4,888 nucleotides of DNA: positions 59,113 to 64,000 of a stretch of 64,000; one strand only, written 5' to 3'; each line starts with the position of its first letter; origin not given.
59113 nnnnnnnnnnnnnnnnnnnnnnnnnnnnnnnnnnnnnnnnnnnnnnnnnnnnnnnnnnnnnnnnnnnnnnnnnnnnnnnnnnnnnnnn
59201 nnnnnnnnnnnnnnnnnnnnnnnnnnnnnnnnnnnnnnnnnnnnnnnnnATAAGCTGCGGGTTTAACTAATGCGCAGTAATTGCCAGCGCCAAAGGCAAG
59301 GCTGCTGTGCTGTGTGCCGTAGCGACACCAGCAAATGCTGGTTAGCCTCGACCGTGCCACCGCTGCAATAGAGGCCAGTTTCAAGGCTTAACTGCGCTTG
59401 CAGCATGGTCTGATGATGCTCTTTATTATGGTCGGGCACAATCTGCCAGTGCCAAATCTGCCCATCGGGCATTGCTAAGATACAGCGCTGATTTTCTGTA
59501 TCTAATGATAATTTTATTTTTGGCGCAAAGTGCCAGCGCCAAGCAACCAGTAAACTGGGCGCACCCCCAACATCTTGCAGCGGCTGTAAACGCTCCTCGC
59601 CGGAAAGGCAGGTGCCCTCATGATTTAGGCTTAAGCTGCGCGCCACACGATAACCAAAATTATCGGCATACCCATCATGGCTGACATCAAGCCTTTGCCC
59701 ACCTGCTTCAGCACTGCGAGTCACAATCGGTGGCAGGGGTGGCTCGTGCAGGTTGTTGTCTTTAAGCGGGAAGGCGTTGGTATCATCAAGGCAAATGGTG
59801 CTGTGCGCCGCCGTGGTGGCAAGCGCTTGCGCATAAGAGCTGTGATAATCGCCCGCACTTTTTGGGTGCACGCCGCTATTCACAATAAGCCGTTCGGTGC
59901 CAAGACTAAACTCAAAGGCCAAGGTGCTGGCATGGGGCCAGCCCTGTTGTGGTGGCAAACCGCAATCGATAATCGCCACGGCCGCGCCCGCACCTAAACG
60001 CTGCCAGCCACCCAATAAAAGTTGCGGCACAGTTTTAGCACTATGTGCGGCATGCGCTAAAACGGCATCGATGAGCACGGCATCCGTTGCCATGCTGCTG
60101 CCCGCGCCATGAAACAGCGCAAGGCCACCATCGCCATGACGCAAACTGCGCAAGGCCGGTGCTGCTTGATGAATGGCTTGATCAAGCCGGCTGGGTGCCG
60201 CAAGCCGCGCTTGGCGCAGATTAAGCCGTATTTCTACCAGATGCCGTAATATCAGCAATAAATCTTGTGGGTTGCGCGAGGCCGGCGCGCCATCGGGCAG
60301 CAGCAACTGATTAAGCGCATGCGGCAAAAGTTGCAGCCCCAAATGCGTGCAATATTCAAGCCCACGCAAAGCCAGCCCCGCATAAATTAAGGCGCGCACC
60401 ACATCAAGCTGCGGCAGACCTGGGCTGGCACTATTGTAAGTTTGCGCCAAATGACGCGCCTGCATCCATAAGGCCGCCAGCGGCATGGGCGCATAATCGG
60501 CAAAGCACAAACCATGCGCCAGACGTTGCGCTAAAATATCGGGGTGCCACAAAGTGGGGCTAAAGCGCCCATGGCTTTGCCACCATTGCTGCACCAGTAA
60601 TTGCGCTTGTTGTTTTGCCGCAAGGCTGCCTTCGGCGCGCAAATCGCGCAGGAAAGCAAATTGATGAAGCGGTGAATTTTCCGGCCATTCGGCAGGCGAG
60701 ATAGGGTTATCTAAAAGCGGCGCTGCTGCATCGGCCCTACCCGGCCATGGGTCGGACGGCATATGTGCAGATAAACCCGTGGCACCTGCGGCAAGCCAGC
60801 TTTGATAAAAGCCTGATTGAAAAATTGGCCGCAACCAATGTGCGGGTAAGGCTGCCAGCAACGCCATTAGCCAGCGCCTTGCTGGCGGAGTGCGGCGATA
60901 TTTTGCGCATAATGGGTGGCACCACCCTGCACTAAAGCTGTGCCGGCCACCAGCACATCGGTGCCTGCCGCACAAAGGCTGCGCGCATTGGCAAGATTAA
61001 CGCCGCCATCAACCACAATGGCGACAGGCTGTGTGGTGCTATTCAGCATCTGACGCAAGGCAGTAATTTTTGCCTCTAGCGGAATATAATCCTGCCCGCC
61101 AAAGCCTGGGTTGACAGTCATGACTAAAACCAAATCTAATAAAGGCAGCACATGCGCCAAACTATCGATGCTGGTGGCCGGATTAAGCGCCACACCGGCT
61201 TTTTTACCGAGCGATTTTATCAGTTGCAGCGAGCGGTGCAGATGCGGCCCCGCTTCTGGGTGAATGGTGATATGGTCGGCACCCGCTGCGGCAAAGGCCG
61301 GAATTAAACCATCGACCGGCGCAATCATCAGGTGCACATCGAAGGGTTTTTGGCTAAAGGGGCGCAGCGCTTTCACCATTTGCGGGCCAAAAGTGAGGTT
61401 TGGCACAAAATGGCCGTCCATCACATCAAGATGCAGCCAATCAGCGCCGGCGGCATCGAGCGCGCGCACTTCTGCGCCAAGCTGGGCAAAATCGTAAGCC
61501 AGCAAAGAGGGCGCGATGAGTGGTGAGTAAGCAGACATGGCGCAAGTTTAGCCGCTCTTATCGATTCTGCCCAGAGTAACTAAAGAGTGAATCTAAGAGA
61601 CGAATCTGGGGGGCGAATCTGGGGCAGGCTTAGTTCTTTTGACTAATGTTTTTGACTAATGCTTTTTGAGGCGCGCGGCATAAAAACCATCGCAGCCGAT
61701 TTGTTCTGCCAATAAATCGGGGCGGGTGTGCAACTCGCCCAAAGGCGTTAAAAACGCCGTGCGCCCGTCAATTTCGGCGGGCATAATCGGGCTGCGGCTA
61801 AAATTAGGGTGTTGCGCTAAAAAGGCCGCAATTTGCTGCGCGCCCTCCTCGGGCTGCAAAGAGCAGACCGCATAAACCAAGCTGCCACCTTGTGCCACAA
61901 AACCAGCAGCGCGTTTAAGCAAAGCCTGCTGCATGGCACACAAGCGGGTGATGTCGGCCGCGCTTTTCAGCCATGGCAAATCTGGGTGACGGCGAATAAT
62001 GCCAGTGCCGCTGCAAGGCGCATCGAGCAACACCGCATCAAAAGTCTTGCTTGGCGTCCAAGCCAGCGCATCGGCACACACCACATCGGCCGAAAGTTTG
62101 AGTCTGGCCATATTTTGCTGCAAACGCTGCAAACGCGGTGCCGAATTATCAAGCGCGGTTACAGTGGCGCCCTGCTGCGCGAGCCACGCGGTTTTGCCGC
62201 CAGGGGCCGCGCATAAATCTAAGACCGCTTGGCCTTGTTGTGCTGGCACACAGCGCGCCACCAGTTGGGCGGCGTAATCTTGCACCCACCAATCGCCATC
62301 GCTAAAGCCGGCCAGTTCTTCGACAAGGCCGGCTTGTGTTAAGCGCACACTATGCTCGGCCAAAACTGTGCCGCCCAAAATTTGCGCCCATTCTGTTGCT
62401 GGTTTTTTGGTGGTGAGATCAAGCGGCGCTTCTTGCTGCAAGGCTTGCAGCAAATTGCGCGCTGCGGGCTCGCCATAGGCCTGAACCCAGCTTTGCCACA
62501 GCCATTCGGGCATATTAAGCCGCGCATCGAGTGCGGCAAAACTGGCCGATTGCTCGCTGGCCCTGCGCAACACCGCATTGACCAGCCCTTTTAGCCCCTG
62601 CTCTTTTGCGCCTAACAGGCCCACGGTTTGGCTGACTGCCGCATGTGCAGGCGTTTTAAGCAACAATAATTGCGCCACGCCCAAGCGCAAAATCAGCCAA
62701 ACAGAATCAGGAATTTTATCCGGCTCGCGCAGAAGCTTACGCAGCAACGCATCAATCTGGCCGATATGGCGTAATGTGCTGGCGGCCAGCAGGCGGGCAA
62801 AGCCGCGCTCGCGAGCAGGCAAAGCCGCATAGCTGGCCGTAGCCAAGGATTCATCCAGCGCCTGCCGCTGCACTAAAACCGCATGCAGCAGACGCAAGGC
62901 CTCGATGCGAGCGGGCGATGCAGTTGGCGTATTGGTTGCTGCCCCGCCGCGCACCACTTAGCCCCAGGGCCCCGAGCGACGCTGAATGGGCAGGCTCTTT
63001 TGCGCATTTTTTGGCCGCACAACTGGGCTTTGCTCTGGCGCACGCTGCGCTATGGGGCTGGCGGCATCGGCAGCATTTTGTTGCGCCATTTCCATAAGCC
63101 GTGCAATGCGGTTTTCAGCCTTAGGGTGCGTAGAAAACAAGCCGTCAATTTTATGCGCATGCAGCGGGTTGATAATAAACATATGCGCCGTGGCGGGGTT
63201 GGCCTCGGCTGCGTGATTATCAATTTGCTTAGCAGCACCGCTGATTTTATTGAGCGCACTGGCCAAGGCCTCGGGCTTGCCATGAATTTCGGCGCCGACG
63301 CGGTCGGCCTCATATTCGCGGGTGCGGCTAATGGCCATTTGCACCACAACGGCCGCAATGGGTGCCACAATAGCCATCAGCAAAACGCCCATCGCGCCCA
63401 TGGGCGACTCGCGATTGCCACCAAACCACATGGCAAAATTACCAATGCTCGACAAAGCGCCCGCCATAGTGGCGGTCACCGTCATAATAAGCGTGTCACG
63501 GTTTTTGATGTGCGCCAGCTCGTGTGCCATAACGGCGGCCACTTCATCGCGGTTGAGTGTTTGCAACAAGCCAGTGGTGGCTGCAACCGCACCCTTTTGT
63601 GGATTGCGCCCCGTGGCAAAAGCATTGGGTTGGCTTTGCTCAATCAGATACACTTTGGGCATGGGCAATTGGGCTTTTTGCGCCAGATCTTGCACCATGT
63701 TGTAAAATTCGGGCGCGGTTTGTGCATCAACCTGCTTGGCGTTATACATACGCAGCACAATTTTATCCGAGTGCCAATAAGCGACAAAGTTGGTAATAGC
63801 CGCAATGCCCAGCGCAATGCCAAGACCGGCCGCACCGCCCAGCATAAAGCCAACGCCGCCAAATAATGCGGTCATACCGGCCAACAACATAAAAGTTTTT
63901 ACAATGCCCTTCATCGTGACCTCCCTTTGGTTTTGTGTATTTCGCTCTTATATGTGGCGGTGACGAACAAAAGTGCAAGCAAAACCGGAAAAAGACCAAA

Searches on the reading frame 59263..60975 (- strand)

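Call 96: search_protein_families(library=pfam, proteins=[window:59263-60975:-], max_evalue=0.001)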
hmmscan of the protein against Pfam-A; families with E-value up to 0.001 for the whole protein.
window:59263-60975:- (570 aa): 1 family
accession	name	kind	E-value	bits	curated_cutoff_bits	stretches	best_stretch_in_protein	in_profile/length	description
PF07940.18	Hepar_II_III_C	-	3.5e-40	138.4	24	1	318-564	8-236/237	Heparinase II/III-like, C-terminal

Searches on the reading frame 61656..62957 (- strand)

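Call 96: search_protein_families(library=pfam, proteins=[window:61656-62957:-], max_evalue=0.001)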
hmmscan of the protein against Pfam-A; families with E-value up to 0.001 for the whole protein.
window:61656-62957:- (433 aa): 7 families
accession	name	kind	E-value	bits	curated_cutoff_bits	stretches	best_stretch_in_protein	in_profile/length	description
PF01189.24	Methyltr_RsmB-F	-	5.9e-48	163.6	27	1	239-431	6-199/199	16S rRNA methyltransferase RsmB/F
PF01029.23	NusB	-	4.3e-20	72.9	23.1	1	15-134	2-132/133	NusB family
PF13649.12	Methyltransf_25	-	1.7e-10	41.9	27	1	245-311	1-70/97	Methyltransferase domain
PF08241.18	Methyltransf_11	-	2.3e-06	28.6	21.2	1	246-311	1-66/95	Methyltransferase domain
PF05175.20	MTS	-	3.1e-06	27.4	23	1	227-314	17-107/170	Methyltransferase small domain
PF01728.25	FtsJ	-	9e-05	22.9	24.1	1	240-370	20-142/181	FtsJ-like methyltransferase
PF13489.12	Methyltransf_23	-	0.00073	19.7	27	0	225-310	5-86/164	Methyltransferase domain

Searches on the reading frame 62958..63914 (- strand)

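Call 96: search_protein_families(library=pfam, proteins=[window:62958-63914:-], max_evalue=0.001)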
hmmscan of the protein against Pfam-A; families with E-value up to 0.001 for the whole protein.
window:62958-63914:- (318 aa): 1 family
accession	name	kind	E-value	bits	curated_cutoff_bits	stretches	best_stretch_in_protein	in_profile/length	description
PF01435.24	Peptidase_M48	-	1.3e-38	133.1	20.3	1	66-276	3-185/186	Peptidase family M48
